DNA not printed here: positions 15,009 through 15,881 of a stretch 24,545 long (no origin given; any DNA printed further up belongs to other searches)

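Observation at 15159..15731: Minimal 190-aa orphan class III cyclase domain with altered specificity and transition-state residues, wedged between SPFH and a convergent NUDIX gene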

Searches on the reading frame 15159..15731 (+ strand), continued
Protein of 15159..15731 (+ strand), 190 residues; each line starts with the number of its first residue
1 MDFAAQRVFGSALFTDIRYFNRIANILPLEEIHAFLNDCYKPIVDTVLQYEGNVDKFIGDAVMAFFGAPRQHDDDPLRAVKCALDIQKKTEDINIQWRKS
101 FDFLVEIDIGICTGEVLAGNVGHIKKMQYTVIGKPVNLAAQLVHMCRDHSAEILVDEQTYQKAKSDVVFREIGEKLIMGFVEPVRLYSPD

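Call 39: find_encoding_contigs(protein=window:15159-15731:+, flank=2000, max_places=2)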
Protein window:15159-15731:+ (190 aa): 11 contigs read that carry it; 2 places shown.
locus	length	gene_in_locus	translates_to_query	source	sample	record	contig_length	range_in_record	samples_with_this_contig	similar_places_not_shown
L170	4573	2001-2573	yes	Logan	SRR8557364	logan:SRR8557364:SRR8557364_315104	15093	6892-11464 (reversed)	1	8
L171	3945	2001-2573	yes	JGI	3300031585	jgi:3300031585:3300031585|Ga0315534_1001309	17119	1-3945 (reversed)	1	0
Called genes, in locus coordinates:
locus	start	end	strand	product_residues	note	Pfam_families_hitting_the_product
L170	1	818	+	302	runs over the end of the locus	PF01820:Dala_Dala_lig_N, PF02655:ATP-grasp_3 (weak), PF14397:ATPgrasp_ST (faint), PF02222:ATP-grasp (weak), PF07478:Dala_Dala_lig_C, PF13535:ATP-grasp_4 (faint)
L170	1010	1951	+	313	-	PF01145:Band_7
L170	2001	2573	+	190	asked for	PF00211:Guanylate_cyc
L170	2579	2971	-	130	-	PF00293:NUDIX, PF14815:NUDIX_4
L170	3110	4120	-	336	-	PF04055:Radical_SAM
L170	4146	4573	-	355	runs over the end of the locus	PF13585:CHU_C (faint), PF13860:FlgD_ig, PF18962:Por_Secre_tail (weak)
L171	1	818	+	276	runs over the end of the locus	PF01820:Dala_Dala_lig_N, PF02655:ATP-grasp_3 (weak), PF14397:ATPgrasp_ST (faint), PF02222:ATP-grasp (weak), PF07478:Dala_Dala_lig_C, PF13535:ATP-grasp_4 (faint)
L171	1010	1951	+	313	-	PF01145:Band_7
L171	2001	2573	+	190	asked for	PF00211:Guanylate_cyc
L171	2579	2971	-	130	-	PF00293:NUDIX, PF14815:NUDIX_4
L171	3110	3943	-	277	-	?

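Call 41: predict_structure(alignment_id=A3)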
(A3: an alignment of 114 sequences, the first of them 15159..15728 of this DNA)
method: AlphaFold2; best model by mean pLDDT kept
length: 190 residues; sequences in the alignment: 114
mean_pLDDT: 94.8   pTM: 0.91
mean pLDDT of the five models: 94.8, 94.5, 94.2, 92.8, 92.4
residues with pLDDT >= 90: 172; 70-90: 15; 50-70: 2; < 50: 1
segments of 3 or more residues with pLDDT < 50: none
pLDDT, mean of each block of 10 residues (from residue 1): 80 97 95 97 98 96 96 98 97 93 95 96 90 96 95 98 98 92 95
secondary structure, 60 per line:
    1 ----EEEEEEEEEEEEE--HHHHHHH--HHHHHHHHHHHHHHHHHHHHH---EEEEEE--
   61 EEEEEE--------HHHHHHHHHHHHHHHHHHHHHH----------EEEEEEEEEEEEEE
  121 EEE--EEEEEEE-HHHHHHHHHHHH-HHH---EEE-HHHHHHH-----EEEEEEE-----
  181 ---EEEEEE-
elements in order: E5-17 H20-26 H29-49 E53-58 E61-66 H75-96 E107-123 E126-132 H134-145 E153-155 H157-163 E169-175 E184-189
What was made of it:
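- Checked: The AF2 model is a single compact domain (pLDDT 94.8, call 41).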

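Call 43: fold_search(model_id=the predicted structure, library=pdb)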
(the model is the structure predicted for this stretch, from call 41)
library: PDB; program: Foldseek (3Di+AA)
matches with E <= 10: 719; with E <= 0.001: 196
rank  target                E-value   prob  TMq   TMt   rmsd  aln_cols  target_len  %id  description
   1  3r5g_A                8.0e-21  1.00  0.91  0.89   1.6       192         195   33  Crystal structure of the adenylyl cyclase CyaB from P. aeruginosa (released 2012-01-11)
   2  3r5g_B                2.7e-20  1.00  0.91  0.89   1.5       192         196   33  Crystal structure of the adenylyl cyclase CyaB from P. aeruginosa (released 2012-01-11)
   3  4yut_A                3.1e-18  1.00  0.87  0.48   2.6       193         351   27  Crystal structure of photoactivated adenylyl cyclase of a cyanobacteriaOscillatoria acuminata in orthorhombic form (released 2016-06-01)
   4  2w01_C                1.0e-17  1.00  0.85  0.81   2.7       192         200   29  Crystal structure of the guanylyl cyclase Cya2 (released 2008-09-30)
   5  8qfg                  2.1e-17  1.00  0.87  0.52   2.5       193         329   27  Cryogenic crystal structure of the Photoactivated Adenylate Cyclase OaPAC after 5 seconds of blue light illumination (released 2023-11-01)
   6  8qfi                  2.1e-17  1.00  0.87  0.51   2.5       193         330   28  Room temperature crystal structure of the Photoactivated Adenylate Cyclase OaPAC after blue light excitation at 1.8 us d (released 2023-11-01)
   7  2w01_D                2.1e-17  1.00  0.84  0.81   2.2       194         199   29  Crystal structure of the guanylyl cyclase Cya2 (released 2008-09-30)
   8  2w01_A                3.2e-17  1.00  0.86  0.82   2.2       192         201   29  Crystal structure of the guanylyl cyclase Cya2 (released 2008-09-30)
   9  4yus                  5.2e-17  1.00  0.88  0.49   2.6       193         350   27  Crystal structure of photoactivated adenylyl cyclase of a cyanobacteriaOscillatoria acuminata in hexagonal form (released 2016-06-01)
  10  1wc1_B                8.0e-17  1.00  0.88  0.86   2.1       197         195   26  Soluble adenylyl cyclase CyaC from S. platensis in complex with Rp- ATPalphaS (released 2004-12-20)
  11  1wc1_A                1.0e-16  1.00  0.88  0.85   2.1       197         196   26  Soluble adenylyl cyclase CyaC from S. platensis in complex with Rp- ATPalphaS (released 2004-12-20)
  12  6fht_A                1.1e-16  1.00  0.86  0.23   2.3       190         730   30  Crystal structure of an artificial phytochrome regulated adenylate/guanylate cyclase in its dark adapted Pr form (released 2018-04-18)
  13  6fht_B                1.5e-16  1.00  0.86  0.24   2.4       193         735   30  Crystal structure of an artificial phytochrome regulated adenylate/guanylate cyclase in its dark adapted Pr form (released 2018-04-18)
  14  1wc1_C                1.5e-16  1.00  0.88  0.88   2.1       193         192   27  Soluble adenylyl cyclase CyaC from S. platensis in complex with Rp- ATPalphaS (released 2004-12-20)
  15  1wc3_B                1.6e-16  1.00  0.87  0.85   2.2       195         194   27  Soluble adenylyl cyclase CyaC from S. platensis in complex with alpha, beta-methylene-ATP and Strontium (released 2004-12-20)
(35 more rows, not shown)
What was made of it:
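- On Class III nucleotidyl cyclase homology domain (PF00211): The top 50 hits are all class III cyclases (calls 41, 43).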

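Call 49: search_protein_representatives(alignment_id=A2)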
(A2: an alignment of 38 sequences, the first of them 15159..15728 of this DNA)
Query: 38 sequences, 194 profile positions. Proteins with E-value up to 0.001 (for the whole library): 106368; up to 1e-10: 63434; up to 1e-30: 4883. The best 150 are listed.
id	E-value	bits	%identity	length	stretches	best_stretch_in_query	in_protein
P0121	1.8e-73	262.9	-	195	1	1-190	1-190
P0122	3.0e-64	232.8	-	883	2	8-188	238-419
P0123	1.2e-61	224.3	-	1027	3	10-188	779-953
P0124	9.5e-61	221.4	-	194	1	1-190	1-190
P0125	4.0e-59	216.1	-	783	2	7-189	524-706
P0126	5.9e-59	215.5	-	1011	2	9-144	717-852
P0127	1.9e-54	200.8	-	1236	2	4-188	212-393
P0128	5.0e-53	196.2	-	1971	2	9-188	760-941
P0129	1.9e-52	194.3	-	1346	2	2-146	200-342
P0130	6.1e-52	192.7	-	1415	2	3-190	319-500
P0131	5.4e-51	189.6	-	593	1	6-188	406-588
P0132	2.5e-50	187.4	-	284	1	4-189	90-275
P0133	6.7e-50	186.0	-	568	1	5-188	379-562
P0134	1.5e-49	184.9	-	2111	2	5-169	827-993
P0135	2.5e-49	184.1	-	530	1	4-191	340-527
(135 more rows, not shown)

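Call 54: find_encoding_contigs(protein=P0121, flank=6000, max_places=2)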
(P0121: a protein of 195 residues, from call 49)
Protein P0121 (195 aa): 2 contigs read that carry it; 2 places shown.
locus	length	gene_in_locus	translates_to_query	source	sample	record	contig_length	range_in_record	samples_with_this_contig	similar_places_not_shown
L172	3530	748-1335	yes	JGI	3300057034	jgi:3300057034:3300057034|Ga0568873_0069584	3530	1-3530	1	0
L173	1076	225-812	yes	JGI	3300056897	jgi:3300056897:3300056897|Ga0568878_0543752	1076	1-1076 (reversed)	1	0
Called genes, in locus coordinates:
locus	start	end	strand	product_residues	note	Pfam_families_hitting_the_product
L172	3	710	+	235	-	?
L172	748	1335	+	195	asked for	PF00211:Guanylate_cyc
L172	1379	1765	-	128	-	PF00293:NUDIX, PF14815:NUDIX_4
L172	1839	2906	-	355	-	PF13860:FlgD_ig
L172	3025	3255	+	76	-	PF09413:DUF2007 (weak)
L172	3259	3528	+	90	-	?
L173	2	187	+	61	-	?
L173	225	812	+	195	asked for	PF00211:Guanylate_cyc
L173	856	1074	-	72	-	?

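Call 55: find_encoding_contigs(protein=P0124, flank=6000, max_places=2)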
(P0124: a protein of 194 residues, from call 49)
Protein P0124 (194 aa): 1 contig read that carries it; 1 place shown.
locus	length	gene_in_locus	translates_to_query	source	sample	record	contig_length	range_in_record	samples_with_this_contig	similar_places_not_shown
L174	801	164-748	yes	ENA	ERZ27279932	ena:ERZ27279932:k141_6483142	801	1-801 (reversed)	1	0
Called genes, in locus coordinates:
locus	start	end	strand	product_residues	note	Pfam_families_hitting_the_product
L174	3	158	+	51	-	?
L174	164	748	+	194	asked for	PF00211:Guanylate_cyc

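Call 59: find_homologous_proteins(query=P0121, max_evalue=1e-30)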
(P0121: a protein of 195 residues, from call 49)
Query P0121 (195 aa): 3 proteins with E <= 1e-30 among 94 candidates.
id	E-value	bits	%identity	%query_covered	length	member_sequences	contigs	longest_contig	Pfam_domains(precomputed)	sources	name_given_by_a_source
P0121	1.3e-126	438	100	100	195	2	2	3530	PF00211.26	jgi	jgi:adenylate cyclase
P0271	7.1e-93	328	75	100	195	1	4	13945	PF00211.26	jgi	jgi:adenylate cyclase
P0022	2.2e-58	215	51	97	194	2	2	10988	PF00211.26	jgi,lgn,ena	-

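Call 61: find_encoding_contigs(protein=P0271, flank=6000, max_places=1)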
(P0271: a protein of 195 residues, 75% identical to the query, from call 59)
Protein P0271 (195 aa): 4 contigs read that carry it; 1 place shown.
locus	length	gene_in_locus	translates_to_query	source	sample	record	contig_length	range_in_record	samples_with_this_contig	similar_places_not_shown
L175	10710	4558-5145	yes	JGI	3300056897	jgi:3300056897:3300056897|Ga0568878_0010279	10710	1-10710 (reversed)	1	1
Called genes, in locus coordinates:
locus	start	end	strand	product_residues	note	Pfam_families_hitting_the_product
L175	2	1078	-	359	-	?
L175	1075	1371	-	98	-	PF06305:LapA_dom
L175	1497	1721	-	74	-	-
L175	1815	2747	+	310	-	PF01820:Dala_Dala_lig_N, PF14397:ATPgrasp_ST (faint), PF02655:ATP-grasp_3 (weak), PF02786:CPSase_L_D2 (weak), PF02222:ATP-grasp (weak), PF07478:Dala_Dala_lig_C, PF13535:ATP-grasp_4 (weak)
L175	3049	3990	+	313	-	PF01145:Band_7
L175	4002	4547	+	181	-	PF00583:Acetyltransf_1 (weak)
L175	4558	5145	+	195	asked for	PF00211:Guanylate_cyc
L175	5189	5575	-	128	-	PF00293:NUDIX, PF14815:NUDIX_4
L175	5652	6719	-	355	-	PF13860:FlgD_ig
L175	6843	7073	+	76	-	PF09413:DUF2007 (faint)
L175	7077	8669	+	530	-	PF09587:PGA_cap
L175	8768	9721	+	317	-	-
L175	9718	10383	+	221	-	-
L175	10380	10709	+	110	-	?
